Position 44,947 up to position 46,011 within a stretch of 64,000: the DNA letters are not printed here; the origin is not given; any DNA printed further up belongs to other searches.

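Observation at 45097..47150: Translationally coupled di-iron oxygenase-like protein and divergent HMG-CoA-reductase-fold enzyme without any mevalonate-pathway context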

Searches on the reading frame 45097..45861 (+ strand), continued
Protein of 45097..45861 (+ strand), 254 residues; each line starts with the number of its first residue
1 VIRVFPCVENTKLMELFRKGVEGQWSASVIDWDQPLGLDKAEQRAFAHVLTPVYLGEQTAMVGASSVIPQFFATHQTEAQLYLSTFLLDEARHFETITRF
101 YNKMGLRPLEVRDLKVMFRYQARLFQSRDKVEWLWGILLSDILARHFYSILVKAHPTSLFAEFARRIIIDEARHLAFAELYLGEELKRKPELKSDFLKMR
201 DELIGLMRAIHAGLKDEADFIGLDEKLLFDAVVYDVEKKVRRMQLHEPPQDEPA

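Call 69: find_encoding_contigs(protein=P0209, flank=8000, max_places=1)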
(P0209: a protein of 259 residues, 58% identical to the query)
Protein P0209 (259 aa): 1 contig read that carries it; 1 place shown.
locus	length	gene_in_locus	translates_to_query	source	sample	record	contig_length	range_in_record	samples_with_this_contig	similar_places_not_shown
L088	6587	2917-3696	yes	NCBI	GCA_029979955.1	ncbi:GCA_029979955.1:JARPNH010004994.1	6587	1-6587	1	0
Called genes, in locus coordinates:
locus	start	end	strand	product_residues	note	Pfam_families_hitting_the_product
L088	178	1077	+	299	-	PF04338:DUF481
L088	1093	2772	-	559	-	PF00884:Sulfatase, PF16347:SGSH_C (weak)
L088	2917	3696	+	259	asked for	-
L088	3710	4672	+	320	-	PF03279:Lip_A_acyltrans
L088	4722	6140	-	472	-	PF03007:WS_DGAT_cat, PF06974:WS_DGAT_C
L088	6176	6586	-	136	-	?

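Call 70: find_encoding_contigs(protein=P0240, flank=8000, max_places=1)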
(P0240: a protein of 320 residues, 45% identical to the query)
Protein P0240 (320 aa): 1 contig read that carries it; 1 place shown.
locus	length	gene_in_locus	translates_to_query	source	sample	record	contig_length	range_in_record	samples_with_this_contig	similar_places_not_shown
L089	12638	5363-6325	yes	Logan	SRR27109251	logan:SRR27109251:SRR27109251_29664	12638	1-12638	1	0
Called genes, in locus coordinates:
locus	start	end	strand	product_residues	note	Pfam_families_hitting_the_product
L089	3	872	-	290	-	?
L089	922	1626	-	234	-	PF01812:5-FTHF_cyc-lig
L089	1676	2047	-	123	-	PF08827:DUF1805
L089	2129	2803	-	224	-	-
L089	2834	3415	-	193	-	PF00293:NUDIX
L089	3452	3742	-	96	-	PF11588:DUF3243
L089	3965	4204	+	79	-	PF13187:Fer4_9 (faint), PF13484:Fer4_16 (faint), PF12838:Fer4_7 (weak), PF25160:LdpA_Fe-S-bd (weak), PF00037:Fer4, PF12797:Fer4_2 (weak), PF12837:Fer4_6 (weak), PF13237:Fer4_10 (weak), +1 more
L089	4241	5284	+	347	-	PF00491:Arginase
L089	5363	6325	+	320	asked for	PF11583:AurF (faint)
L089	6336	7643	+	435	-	PF00368:HMG-CoA_red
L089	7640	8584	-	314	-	PF01734:Patatin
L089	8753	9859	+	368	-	PF01950:FBPase_3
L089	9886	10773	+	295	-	PF00892:EamA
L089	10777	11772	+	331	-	PF02423:OCD_Mu_crystall, PF01488:Shikimate_DH (weak)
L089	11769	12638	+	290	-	?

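Call 74: list_cluster_members(proteins=[window:45097-45861:+, window:45858-47150:+, P0238, P0215])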
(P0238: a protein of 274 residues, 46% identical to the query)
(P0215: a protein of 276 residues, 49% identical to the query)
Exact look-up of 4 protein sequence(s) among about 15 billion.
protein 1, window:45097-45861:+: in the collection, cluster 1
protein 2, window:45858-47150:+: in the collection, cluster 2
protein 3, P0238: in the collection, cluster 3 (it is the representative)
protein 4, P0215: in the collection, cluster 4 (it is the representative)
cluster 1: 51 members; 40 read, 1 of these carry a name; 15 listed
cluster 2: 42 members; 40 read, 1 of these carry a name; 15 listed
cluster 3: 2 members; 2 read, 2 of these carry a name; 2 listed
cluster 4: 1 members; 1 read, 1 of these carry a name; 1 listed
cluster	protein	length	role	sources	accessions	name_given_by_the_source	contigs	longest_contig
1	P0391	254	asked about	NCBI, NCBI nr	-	-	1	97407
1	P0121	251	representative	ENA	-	-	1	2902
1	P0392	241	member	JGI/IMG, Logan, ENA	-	hypothetical protein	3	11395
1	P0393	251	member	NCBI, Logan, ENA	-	-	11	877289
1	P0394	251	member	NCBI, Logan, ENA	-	-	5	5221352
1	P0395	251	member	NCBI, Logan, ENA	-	-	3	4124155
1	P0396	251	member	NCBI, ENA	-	-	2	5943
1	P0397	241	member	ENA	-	-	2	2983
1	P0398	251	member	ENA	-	-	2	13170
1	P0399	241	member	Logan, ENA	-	-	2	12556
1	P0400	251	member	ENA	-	-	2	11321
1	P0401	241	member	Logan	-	-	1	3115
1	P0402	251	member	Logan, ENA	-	-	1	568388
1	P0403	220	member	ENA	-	-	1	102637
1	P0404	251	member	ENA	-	-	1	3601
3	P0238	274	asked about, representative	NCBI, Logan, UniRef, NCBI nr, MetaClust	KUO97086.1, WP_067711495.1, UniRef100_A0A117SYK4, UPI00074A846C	long-chain fatty aldehyde decarbonylase [Ferroacidibacillus organovorans] | Ferritin-like domain-containing protein n=1 Tax=Ferroacidibacillus organovorans ... | status=active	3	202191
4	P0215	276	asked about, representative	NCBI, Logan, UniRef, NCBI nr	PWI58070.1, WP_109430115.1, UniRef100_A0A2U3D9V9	ferritin-like domain-containing protein [Sulfoacidibacillus thermotolerans] | Ferritin-like domain-containing protein n=1 Tax=Sulfoacidibacillus thermotolerans ...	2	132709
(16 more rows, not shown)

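Call 90: search_solved_structures(query=A2, max_evalue=1, show_alignments=1)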
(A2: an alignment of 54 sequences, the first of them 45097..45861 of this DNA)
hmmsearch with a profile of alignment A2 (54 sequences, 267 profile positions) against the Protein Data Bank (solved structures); distinct sequences matched with E-value up to 1: 46.
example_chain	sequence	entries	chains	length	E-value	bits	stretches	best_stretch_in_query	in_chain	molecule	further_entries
6f6c_A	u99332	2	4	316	1.1e-08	38.1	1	10-205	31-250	Ribonucleotide reductase small subunit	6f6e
5omj_A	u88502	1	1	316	4.7e-08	36.1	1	10-205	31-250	Ribonucleotide reductase small subunit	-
6qrz_A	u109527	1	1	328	5.3e-08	35.9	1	14-105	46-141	Ribonucleoside-diphosphate reductase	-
6f6l_A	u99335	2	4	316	7.9e-08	35.4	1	10-205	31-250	Ribonucleotide reductase small subunit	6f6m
4hr0_A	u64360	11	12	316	8.6e-08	35.3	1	10-205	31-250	Ribonuleotide reductase small subunit | Ribonucleotide reductase small subunit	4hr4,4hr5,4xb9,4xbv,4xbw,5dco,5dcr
6f6f_A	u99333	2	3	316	1.1e-07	35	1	10-205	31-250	Ribonucleotide reductase small subunit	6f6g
6f6h_A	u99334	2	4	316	1.6e-07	34.3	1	10-205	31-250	Ribonucleotide reductase small subunit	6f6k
6qk1_A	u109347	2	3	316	2.5e-07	33.7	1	10-205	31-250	Ribonucleotide reductase small subunit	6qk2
6qjv_A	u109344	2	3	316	4e-07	33.1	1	10-205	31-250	Ribonucleotide reductase small subunit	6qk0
6f65_A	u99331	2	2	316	5.6e-07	32.6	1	10-205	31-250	Ribonucleotide reductase small subunit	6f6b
4kvs_A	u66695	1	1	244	5.7e-07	32.6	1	135-247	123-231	Aldehyde decarbonylase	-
6i90_A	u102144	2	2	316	3.6e-06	29.9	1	10-205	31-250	Ribonucleotide reductase small subunit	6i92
6i93_A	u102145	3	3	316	3.6e-06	29.9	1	10-205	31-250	Ribonucleotide reductase small subunit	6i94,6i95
5k52_A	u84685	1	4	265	8.8e-06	28.7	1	137-249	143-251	Aldehyde decarbonylase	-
2oc5_A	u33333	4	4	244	1e-05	28.4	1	139-247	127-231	Hypothetical protein | Aldehyde decarbonylase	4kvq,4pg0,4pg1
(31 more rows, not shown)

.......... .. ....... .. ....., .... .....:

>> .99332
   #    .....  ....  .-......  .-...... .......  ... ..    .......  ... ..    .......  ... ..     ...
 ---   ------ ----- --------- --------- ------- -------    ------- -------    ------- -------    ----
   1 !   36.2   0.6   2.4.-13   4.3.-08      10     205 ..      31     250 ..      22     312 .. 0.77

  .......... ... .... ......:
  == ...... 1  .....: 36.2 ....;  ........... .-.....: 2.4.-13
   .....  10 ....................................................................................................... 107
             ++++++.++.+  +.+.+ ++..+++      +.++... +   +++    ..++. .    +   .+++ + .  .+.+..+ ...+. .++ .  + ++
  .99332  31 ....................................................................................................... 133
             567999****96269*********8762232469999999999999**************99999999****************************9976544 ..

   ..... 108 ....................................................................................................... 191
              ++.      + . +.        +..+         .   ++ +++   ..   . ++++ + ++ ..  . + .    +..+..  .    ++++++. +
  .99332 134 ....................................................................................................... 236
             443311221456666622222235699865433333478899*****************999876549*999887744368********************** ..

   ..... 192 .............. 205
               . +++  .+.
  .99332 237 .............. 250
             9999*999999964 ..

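Call 103: search_dna_similar(query=window:45097-45861:+, collection=plasmids, mode=protein, max_evalue=0.00001, max_rows=15)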
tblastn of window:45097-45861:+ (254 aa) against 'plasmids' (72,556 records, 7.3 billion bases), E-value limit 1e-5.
Records with a match: 1; places in all: 1; records where one place covers at least 80% of the query: 0.
Best place of each record, by identity: <60% 1.
By first word of the organism name: Streptomyces 1.
By predicted mobility (MOB-suite, as given by PLSDB): non-mobilizable 1.
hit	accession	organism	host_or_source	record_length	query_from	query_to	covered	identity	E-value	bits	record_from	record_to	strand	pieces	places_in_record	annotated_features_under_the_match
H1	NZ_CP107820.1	Streptomyces sp. NBC_00536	-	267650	10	204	77%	26.8%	1e-8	63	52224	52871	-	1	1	ferritin-like domain-containing protein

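Call 105: get_annotated_region(hit=H1, flank=9000)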
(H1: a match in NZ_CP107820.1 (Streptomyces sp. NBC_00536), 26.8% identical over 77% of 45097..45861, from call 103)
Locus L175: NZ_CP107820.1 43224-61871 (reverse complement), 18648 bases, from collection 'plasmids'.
description: Streptomyces sp. NBC_00536 plasmid unnamed1, complete sequence
organism: Streptomyces sp. NBC_00536 (NCBI taxid 2975769)
taxonomy: Bacteria; Actinomycetota; Actinomycetes; Kitasatosporales; Streptomycetaceae; Streptomyces; Streptomyces sp. NBC 00536
host: -; source: -; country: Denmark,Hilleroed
typing (MOB-suite, as given by PLSDB): non-mobilizable; replicon rep_cluster_1789
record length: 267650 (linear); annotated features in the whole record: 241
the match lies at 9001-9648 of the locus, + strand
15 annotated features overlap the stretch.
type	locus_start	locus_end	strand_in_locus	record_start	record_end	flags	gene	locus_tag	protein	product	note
CDS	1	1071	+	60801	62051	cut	-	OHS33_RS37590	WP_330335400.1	3-deoxy-7-phosphoheptulonate synthase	GO:0009073 - aromatic amino acid family biosynthetic process [Evidence IEA]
CDS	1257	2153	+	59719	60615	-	-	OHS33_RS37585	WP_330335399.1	alpha/beta hydrolase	-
CDS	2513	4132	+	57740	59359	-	-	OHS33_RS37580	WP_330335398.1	class I adenylate-forming enzyme family protein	-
CDS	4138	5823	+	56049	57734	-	-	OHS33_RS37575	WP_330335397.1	AMP-binding protein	-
CDS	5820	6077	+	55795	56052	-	-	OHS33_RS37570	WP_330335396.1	acyl carrier protein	-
CDS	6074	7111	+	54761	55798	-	-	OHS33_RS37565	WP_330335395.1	hypothetical protein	-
CDS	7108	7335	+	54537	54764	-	-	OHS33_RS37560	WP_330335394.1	phosphopantetheine-binding protein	-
CDS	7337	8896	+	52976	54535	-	-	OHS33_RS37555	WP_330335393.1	AMP-binding protein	-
CDS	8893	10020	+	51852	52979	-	-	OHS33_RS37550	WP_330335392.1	ferritin-like domain-containing protein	-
CDS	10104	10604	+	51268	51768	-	-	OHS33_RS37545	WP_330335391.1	PaaI family thioesterase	-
CDS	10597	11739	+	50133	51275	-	-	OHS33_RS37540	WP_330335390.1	acyl-CoA dehydrogenase family protein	-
CDS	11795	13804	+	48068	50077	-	-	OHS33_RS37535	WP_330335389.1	FAD/NAD(P)-binding protein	-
CDS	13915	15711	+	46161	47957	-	-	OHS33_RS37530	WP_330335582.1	lyase family protein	-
CDS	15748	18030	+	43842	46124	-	-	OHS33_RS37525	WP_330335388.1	anthranilate synthase component I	GO:0000162 - tryptophan biosynthetic process [Evidence IEA]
CDS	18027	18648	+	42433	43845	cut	-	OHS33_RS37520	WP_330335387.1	AarF/ABC1/UbiB kinase family protein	GO:0016310 - phosphorylation [Evidence IEA]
